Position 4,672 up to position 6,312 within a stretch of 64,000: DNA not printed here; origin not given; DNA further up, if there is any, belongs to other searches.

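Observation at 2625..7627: TerB-like / DUF2791 P-loop ATPase / Lhr-like DExH helicase operon: a Shango-type anti-phage module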

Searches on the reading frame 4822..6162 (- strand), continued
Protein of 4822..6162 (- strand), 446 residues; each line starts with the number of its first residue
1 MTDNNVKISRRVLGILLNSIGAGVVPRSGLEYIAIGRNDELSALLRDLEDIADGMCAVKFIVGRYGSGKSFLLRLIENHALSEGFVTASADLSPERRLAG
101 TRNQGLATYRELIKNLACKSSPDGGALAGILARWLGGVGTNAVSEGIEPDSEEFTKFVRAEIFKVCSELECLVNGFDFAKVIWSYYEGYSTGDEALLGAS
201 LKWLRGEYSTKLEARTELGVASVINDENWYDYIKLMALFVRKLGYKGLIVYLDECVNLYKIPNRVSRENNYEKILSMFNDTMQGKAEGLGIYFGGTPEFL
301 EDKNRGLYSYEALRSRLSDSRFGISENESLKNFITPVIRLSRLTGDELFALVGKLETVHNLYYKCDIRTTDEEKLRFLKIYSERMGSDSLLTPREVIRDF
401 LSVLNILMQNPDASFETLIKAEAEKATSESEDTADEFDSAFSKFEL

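Call 69: find_homologous_proteins(query=window:4822-6162:-, max_evalue=1e-20)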
Query window:4822-6162:- (446 aa): 8000 proteins with E <= 1e-20 among 8000 candidates; the best 120 are listed.
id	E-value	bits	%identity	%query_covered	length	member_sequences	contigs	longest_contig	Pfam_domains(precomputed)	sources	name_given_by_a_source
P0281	7.2e-288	972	98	100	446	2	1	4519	PF10923.15,PF13191.13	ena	-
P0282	2.9e-266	901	91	100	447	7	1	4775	PF10923.15,PF13191.13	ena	-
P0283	4.1e-264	894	90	100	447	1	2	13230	PF10923.15,PF13191.13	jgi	-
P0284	1.3e-263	892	88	100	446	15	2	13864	PF10923.15,PF13191.13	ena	-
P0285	1.2e-261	886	89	100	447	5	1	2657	PF10923.15,PF13191.13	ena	-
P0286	7.2e-261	883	89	100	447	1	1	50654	PF10923.15,PF13191.13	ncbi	-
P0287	9.1e-260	880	89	100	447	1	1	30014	PF10923.15,PF13191.13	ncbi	-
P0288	1.8e-259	879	87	100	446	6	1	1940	PF10923.15,PF13191.13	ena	-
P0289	6.1e-254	860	87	100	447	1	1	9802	PF10923.15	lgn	-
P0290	9.0e-250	847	83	100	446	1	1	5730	PF10923.15,PF13191.13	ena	-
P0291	1.8e-244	829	83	100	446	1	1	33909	PF10923.15,PF13191.13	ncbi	-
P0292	5.1e-244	828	82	100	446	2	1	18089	PF10923.15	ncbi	-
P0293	1.3e-241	820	81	100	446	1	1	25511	PF10923.15,PF13191.13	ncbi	-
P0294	5.0e-239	811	80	100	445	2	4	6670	PF10923.15,PF13191.13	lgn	-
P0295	1.0e-238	810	80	100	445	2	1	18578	PF10923.15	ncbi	-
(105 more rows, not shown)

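Call 71: find_related_loci(query=A3, collection=metagenome_contigs, flank=10000)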
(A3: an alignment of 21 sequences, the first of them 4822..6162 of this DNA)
Query A3 (446 aa) in metagenome_contigs; peptide patterns used: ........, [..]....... (x = any residue, [..] = any of these).
324 stretches matched a pattern; 276 encode a relative of the query (tblastn E <= 1e-3); the best 80 are kept; 80 distinct loci.
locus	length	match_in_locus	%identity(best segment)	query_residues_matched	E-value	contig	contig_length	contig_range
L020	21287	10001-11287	60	7-435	1e-173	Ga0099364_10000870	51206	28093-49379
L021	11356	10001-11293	59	1-433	8e-172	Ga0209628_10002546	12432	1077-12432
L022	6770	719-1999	59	1-429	2e-172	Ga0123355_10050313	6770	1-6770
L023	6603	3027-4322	59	7-443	2e-172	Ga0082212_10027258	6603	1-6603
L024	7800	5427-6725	58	1-435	7e-171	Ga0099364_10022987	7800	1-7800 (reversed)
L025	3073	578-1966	56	1-446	1e-179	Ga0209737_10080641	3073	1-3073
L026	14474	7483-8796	58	1-438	7e-170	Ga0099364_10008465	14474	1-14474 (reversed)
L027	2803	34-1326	57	1-433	4e-180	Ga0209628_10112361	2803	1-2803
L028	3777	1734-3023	59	1-431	3e-176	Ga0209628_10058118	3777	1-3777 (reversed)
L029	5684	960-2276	57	1-440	4e-171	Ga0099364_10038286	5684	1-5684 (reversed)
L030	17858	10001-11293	58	1-433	1e-168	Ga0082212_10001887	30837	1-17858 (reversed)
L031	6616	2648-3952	58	1-433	2e-169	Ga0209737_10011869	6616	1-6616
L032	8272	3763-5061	58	1-435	2e-168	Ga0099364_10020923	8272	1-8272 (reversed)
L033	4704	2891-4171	59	7-435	2e-172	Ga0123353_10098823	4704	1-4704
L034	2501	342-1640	58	1-435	1e-179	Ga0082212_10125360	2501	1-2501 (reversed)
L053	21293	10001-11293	57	1-434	5e-166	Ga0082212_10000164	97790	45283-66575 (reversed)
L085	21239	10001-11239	56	7-419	2e-157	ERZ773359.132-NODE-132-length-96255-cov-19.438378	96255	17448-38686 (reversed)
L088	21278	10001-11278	55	7-435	3e-157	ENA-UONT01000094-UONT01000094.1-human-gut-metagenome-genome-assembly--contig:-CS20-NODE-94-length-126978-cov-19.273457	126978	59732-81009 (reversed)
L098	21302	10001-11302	54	1-435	7e-156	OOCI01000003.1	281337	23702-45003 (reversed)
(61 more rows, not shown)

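Call 75: search_protein_families(library=pfam, proteins=[L020:11610-13163:+, L053:11495-13123:+, L088:11377-14052:+, L098:11341-14259:+, L085:11362-12228:+, L020:13354-14163:+], max_evalue=0.001)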
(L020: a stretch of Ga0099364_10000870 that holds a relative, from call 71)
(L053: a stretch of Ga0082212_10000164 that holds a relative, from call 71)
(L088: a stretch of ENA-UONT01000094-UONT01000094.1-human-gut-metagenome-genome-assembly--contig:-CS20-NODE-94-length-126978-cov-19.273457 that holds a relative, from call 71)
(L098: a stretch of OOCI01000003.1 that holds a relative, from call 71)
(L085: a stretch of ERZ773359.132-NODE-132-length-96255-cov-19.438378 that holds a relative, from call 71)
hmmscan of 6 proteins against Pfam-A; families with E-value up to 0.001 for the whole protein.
L020:11610-13163:+ (518 aa): 5 families
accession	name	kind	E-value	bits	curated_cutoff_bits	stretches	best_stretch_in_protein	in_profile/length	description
PF12072.13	RNase_Y_N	-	1.3e-59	201.5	32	1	12-203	3-201/201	RNase Y N-terminal region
PF01966.28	HD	-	6.8e-19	68.7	22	1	334-425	1-114/116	HD domain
PF00013.35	KH_1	-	1.1e-07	31.9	21.5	1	212-265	4-61/66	KH domain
PF08668.18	HDOD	-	0.00022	21.2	22.9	1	333-413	94-172/196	HDOD domain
PF07650.23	KH_2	-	0.00054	20.2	22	0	218-242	34-58/78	KH domain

L053:11495-13123:+ (543 aa): 4 families
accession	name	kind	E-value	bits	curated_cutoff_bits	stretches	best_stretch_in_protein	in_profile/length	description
PF12072.13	RNase_Y_N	-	1.5e-57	194.7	32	1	37-228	3-201/201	RNase Y N-terminal region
PF01966.28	HD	-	1.1e-18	68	22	1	359-450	1-114/116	HD domain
PF00013.35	KH_1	-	1.2e-06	28.6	21.5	1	237-290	4-61/66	KH domain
PF08668.18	HDOD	-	0.0003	20.8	22.9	1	358-418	94-155/196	HDOD domain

L088:11377-14052:+ (892 aa): 3 families
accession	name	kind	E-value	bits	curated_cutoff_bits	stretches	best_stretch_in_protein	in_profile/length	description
PF01411.24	tRNA-synt_2c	-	7.8e-193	642.4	30.3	1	21-568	2-550/552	tRNA synthetases class II (A)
PF07973.19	tRNA_SAD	-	2.2e-17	63.2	24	1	667-710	1-44/44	Threonyl and Alanyl tRNA synthetase second additional domain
PF02272.25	DHHA1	-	1e-10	42.4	25.9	1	788-887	4-100/102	DHHA1 domain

L098:11341-14259:+ (973 aa): 6 families
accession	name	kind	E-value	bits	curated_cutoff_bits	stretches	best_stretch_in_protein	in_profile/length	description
PF02836.23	Glyco_hydro_2_C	-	2.7e-91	306.3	21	1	281-576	1-299/302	Glycosyl hydrolases family 2, TIM barrel domain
PF02929.23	Bgal_small_N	-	5.1e-56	190.6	25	1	703-968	2-248/248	Beta galactosidase small chain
PF02837.24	Glyco_hydro_2_N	-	5.1e-40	137.6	28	1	38-200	1-169/169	Glycosyl hydrolases family 2, sugar binding domain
PF16353.11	LacZ_4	-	3.2e-10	40.6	27.3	1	590-677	1-87/87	Beta-galactosidase, domain 4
PF22666.2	Glyco_hydro_2_N2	-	6.4e-06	26.8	27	1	107-172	51-119/167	Glycosyl hydrolase 2 galactose-binding domain-like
PF00703.27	Glyco_hydro_2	-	2.9e-05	25.2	23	1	246-279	71-109/109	Glycosyl hydrolases family 2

L085:11362-12228:+ (289 aa): 1 family
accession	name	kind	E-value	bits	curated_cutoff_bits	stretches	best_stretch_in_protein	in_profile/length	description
PF13306.12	LRR_5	-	4.1e-25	88.6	27.7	1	117-225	20-126/127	BspA type Leucine rich repeat region (6 copies)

L020:13354-14163:+ (270 aa): 2 families
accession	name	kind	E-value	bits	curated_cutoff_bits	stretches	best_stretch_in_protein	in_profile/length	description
PF13277.11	YmdB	-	9.2e-92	307.3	27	1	11-265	1-253/253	YmdB-like protein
PF00149.33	Metallophos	-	3.2e-05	24.9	21.5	1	9-189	2-190/191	Calcineurin-like phosphoesterase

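Call 77: search_solved_structures(query=A3, max_evalue=0.01)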
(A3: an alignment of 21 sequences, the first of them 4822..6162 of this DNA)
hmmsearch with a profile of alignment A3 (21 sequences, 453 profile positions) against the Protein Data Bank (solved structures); distinct sequences matched with E-value up to 0.01: 0.

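Call 79: search_solved_structures(query=L001:14026-16449:+, max_evalue=0.00001)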
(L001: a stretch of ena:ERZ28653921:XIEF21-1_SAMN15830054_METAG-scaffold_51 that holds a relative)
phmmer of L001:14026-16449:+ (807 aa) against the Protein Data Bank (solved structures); distinct sequences matched with E-value up to 0.00001: 15.
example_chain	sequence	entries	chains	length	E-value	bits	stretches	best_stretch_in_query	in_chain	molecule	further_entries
9kqh_A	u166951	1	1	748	6.3e-132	444.7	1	11-779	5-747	DNA 5'-3' helicase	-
9p55_A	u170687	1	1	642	5.1e-30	107.7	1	331-766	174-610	ATP-dependent DNA helicase XPD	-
4a15_A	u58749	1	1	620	5.6e-30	107.6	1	331-766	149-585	ATP-DEPENDENT DNA HELICASE TA0057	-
2vsf_A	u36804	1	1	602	2.4e-29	105.5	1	331-766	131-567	DNA REPAIR HELICASE RAD3 RELATED PROTEIN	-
5h8w_A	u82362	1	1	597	2.8e-27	98.7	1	331-766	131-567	ATP-dependent DNA helicase Ta0057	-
5fmf_Y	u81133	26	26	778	2e-18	69.4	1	524-775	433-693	DNA REPAIR HELICASE RAD3 | General transcription and DNA repair factor IIH helicase subunit XPD | General transcription and DNA repair factor IIH helicase subun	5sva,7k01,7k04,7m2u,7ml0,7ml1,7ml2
5oqj_0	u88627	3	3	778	2.6e-18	69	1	524-775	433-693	DNA repair helicase RAD3 | General transcription and DNA repair factor IIH helicase subunit XPD | General transcription and DNA repair factor IIH helicase subun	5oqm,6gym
8rev_A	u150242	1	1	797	7.9e-18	67.4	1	523-780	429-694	ATP-dependent DNA helicase CHL1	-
9ej9_A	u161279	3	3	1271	2.3e-14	56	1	525-770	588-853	Fanconi anemia group J protein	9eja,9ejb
8ebt_B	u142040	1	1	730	1.5e-13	53.3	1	523-781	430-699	General transcription and DNA repair factor IIH helicase subunit XPD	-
29vf_1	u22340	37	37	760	1.7e-13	53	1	523-781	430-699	TFIIH basal transcription factor complex helicase XPD subunit | General transcription and DNA repair factor IIH helicase subunit XPD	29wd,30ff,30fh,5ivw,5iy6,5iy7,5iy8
8ebs_B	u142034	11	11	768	1.8e-13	53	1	523-781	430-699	General transcription and DNA repair factor IIH helicase subunit XPD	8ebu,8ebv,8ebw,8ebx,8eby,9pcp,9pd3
28jm_B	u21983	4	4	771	1.8e-13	53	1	523-781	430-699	TFIIH basal transcription factor complex helicase XPD subunit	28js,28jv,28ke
6nmi_B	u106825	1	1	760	2e-13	52.9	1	523-781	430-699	General transcription and DNA repair factor IIH helicase subunit XPD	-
3crv_A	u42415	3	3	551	2.6e-11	45.9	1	207-775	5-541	XPD/Rad3 related DNA helicase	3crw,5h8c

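Call 90: find_related_loci(query=A3, collection=viral_contigs, flank=8000)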
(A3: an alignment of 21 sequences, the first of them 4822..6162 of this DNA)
Query A3 (446 aa) in viral_contigs; peptide patterns used: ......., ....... (x = any residue, [..] = any of these).
35 stretches matched a pattern, but none encodes a relative of the query by tblastn (E <= 1e-3).
